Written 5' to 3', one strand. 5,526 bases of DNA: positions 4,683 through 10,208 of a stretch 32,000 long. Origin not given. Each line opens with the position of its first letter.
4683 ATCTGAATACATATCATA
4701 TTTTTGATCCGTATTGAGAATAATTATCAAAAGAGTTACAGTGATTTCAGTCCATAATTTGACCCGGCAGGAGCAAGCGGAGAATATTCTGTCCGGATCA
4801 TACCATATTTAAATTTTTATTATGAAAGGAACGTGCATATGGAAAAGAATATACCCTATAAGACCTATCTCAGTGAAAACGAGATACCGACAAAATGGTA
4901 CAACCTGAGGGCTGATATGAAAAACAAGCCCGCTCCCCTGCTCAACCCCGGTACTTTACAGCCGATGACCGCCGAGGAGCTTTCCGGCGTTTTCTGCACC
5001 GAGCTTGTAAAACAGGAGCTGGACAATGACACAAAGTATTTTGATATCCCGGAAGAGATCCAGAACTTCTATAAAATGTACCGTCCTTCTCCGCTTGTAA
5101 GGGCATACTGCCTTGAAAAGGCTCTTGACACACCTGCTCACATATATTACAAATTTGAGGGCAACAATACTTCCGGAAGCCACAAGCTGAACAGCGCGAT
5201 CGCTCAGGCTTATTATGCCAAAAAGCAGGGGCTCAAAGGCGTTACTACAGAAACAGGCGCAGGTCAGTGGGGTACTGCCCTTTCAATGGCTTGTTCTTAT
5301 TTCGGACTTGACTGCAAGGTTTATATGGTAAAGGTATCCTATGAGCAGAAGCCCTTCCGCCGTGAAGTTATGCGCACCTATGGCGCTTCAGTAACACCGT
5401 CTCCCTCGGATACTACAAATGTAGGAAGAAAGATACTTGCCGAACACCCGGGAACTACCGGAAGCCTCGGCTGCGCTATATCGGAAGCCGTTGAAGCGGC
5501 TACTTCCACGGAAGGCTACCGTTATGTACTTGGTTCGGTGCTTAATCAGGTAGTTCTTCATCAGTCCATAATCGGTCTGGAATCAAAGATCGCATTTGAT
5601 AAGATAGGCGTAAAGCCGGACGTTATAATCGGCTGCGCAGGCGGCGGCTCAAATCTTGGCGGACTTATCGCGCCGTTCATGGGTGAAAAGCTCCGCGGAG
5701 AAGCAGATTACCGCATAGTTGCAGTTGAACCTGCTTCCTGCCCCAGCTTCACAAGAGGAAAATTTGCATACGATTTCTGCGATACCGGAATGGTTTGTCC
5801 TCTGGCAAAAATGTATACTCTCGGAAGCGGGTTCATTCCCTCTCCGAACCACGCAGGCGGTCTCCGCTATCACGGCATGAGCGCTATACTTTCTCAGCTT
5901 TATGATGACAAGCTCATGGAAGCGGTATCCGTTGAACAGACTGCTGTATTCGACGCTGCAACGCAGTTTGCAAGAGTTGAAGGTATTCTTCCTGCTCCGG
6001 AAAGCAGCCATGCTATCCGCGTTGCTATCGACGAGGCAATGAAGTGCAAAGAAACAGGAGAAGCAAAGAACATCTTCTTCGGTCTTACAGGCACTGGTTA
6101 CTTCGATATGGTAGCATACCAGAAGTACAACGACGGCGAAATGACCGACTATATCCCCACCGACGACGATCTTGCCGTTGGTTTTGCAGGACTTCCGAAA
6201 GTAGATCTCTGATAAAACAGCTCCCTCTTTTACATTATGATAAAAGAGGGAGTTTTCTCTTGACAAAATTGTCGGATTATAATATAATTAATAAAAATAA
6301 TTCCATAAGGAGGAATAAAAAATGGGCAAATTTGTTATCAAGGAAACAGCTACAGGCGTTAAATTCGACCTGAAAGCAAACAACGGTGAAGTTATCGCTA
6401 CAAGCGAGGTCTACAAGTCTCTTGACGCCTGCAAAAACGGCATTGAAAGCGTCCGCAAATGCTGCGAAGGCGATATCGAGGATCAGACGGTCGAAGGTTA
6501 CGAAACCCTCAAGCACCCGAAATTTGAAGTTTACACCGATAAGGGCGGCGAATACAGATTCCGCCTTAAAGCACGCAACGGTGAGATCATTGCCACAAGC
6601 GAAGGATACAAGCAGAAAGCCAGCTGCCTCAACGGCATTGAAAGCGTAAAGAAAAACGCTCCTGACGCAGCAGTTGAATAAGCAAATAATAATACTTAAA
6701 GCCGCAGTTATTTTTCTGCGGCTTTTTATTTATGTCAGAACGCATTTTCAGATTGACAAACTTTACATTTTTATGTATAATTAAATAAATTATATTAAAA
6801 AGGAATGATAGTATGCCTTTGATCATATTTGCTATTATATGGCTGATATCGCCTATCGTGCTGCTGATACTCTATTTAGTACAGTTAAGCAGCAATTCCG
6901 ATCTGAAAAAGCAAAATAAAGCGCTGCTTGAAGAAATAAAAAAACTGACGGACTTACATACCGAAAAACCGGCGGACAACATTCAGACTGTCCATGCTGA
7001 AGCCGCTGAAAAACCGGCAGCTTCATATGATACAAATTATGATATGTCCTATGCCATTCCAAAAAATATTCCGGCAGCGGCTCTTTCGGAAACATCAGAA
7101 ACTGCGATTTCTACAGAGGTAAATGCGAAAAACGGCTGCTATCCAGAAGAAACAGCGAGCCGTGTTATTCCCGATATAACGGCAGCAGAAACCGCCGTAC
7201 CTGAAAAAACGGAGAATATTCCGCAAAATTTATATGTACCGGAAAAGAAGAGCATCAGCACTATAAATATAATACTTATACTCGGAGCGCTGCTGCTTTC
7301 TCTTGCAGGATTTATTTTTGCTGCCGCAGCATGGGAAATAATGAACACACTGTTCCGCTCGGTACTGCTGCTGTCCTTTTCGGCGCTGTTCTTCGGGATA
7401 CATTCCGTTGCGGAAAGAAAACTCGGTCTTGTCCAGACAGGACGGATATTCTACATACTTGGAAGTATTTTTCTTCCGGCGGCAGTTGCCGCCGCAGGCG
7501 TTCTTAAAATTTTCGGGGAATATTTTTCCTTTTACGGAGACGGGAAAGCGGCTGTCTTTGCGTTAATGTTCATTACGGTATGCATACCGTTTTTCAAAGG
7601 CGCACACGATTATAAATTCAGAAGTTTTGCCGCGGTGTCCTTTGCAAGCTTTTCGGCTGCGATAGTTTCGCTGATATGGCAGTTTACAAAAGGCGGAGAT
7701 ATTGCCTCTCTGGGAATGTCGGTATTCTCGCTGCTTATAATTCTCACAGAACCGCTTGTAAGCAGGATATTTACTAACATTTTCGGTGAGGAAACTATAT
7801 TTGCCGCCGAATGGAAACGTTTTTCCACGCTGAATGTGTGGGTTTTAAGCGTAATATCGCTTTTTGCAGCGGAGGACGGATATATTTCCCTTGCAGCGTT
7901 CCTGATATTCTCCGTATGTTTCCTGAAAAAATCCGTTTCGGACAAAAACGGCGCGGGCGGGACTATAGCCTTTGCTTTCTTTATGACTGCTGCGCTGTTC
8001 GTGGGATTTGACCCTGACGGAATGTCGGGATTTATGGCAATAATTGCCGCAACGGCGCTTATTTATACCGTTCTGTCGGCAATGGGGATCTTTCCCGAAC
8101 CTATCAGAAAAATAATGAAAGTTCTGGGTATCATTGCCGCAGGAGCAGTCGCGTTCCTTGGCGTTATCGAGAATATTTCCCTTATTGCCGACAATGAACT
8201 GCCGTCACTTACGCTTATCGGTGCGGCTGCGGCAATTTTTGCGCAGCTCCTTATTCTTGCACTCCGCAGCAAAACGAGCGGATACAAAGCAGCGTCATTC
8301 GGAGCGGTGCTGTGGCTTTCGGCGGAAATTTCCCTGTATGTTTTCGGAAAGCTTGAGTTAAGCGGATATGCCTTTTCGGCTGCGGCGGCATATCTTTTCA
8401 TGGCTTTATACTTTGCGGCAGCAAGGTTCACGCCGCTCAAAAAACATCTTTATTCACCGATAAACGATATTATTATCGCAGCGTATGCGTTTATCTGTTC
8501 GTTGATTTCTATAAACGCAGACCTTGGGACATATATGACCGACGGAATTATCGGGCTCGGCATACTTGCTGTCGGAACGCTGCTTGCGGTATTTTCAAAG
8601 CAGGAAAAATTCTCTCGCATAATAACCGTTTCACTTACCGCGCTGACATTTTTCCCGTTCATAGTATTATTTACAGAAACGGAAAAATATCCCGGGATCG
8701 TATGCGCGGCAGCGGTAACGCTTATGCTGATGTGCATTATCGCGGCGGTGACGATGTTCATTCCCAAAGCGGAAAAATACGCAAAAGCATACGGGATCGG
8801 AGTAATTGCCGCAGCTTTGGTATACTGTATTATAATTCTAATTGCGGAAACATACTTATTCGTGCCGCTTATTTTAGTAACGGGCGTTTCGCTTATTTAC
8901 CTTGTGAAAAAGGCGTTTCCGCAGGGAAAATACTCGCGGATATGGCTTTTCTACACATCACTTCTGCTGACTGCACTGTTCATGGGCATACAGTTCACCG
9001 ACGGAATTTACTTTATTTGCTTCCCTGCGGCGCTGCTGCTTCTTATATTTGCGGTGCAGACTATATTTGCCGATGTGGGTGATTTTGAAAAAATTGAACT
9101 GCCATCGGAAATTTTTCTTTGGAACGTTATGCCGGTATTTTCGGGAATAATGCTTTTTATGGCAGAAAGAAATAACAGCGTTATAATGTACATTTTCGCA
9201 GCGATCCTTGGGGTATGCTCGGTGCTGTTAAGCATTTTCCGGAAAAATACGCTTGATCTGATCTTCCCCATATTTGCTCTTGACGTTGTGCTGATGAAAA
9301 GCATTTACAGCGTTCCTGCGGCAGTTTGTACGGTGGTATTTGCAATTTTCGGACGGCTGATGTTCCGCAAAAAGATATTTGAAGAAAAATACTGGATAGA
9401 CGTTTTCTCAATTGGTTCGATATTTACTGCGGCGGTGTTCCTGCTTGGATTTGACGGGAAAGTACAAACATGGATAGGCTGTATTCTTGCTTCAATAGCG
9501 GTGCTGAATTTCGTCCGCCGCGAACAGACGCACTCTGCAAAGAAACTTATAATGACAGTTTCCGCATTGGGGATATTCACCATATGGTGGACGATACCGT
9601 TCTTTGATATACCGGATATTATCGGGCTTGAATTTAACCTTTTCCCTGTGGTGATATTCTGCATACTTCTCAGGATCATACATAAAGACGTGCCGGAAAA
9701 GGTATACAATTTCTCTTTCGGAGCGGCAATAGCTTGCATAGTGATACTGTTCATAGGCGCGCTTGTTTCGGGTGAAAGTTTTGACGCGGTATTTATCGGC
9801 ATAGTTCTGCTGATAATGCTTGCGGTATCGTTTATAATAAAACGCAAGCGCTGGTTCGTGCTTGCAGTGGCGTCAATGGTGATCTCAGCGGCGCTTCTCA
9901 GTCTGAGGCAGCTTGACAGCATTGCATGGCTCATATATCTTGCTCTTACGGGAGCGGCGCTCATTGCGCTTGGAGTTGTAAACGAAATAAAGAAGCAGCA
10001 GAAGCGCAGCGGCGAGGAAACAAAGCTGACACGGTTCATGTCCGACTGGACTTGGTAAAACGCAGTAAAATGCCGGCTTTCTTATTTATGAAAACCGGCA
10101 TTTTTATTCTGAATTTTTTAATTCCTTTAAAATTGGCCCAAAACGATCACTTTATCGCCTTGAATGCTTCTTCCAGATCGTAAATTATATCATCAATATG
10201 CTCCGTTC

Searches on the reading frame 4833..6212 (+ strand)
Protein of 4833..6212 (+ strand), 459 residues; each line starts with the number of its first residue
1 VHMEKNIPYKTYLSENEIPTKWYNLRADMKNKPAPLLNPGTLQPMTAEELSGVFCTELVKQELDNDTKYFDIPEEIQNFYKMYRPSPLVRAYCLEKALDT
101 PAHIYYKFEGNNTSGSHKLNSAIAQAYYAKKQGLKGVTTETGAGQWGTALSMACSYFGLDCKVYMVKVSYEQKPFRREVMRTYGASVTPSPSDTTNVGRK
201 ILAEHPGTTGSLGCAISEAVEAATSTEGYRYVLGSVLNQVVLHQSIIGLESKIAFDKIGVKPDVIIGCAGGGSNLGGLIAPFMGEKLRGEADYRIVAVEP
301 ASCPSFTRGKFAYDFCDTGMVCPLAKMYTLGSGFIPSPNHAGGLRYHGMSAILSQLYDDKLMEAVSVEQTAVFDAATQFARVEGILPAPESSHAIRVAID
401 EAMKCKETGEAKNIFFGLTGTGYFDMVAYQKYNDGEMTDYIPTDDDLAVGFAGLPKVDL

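Call 31: search_protein_families(library=pfam, proteins=[window:4833-6212:+], max_evalue=0.00001)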
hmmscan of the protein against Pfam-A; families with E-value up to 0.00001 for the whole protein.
window:4833-6212:+ (459 aa): 1 family
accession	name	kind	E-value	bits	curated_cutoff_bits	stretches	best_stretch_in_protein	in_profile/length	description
PF00291.31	PALP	-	1.4e-40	139.9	35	1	83-420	5-295/295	Pyridoxal-phosphate dependent enzyme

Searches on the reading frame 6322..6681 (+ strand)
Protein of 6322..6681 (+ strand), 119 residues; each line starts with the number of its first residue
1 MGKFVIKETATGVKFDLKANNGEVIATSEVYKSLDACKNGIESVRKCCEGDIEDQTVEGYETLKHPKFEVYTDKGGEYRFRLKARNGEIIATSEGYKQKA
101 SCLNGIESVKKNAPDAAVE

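Call 87: search_protein_families(library=pfam, proteins=[window:6322-6681:+], max_evalue=0.0001)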
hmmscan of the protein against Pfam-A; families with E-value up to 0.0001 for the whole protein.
window:6322-6681:+ (119 aa): 1 family
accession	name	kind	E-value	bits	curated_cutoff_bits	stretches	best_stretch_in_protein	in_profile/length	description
PF07411.17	DUF1508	-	5.6e-44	148.2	22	2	73-119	1-47/48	Domain of unknown function (DUF1508)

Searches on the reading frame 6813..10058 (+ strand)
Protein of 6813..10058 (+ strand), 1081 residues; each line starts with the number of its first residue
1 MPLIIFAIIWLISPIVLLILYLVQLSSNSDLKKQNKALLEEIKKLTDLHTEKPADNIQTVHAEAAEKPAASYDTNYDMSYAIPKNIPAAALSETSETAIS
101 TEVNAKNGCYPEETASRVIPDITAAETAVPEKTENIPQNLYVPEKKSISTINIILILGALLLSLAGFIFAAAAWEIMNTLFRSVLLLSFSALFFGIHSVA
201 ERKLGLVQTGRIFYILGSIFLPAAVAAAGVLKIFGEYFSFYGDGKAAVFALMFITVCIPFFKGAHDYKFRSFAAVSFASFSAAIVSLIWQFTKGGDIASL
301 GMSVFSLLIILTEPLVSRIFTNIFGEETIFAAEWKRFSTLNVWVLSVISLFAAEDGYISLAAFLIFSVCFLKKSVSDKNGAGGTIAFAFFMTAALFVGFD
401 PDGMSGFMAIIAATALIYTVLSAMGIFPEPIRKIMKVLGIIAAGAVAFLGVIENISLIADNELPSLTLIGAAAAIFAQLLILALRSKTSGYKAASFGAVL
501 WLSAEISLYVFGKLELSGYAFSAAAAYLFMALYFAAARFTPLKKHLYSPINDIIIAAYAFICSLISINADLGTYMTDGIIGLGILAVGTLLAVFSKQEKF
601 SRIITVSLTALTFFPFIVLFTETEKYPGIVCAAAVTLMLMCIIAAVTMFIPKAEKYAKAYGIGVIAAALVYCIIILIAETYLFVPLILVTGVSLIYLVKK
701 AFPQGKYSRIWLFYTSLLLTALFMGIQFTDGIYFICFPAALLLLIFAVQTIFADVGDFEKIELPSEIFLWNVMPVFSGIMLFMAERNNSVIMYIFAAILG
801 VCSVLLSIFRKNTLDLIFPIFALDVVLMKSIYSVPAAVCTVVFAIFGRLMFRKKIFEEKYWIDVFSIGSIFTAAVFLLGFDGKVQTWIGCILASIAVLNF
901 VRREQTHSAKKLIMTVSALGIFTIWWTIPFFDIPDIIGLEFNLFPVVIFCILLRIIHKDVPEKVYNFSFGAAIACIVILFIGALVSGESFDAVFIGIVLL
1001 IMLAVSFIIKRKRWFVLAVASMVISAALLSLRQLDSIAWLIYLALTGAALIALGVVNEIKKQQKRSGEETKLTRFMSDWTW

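Call 31: search_protein_families(library=pfam, proteins=[window:6813-10058:+], max_evalue=0.00001)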
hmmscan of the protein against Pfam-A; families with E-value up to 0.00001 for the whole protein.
window:6813-10058:+ (1081 aa): 1 family
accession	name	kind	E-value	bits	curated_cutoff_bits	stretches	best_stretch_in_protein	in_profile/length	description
PF09925.14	DUF2157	-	1.3e-06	28.6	32.4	1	146-229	30-113/146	Predicted membrane protein (DUF2157)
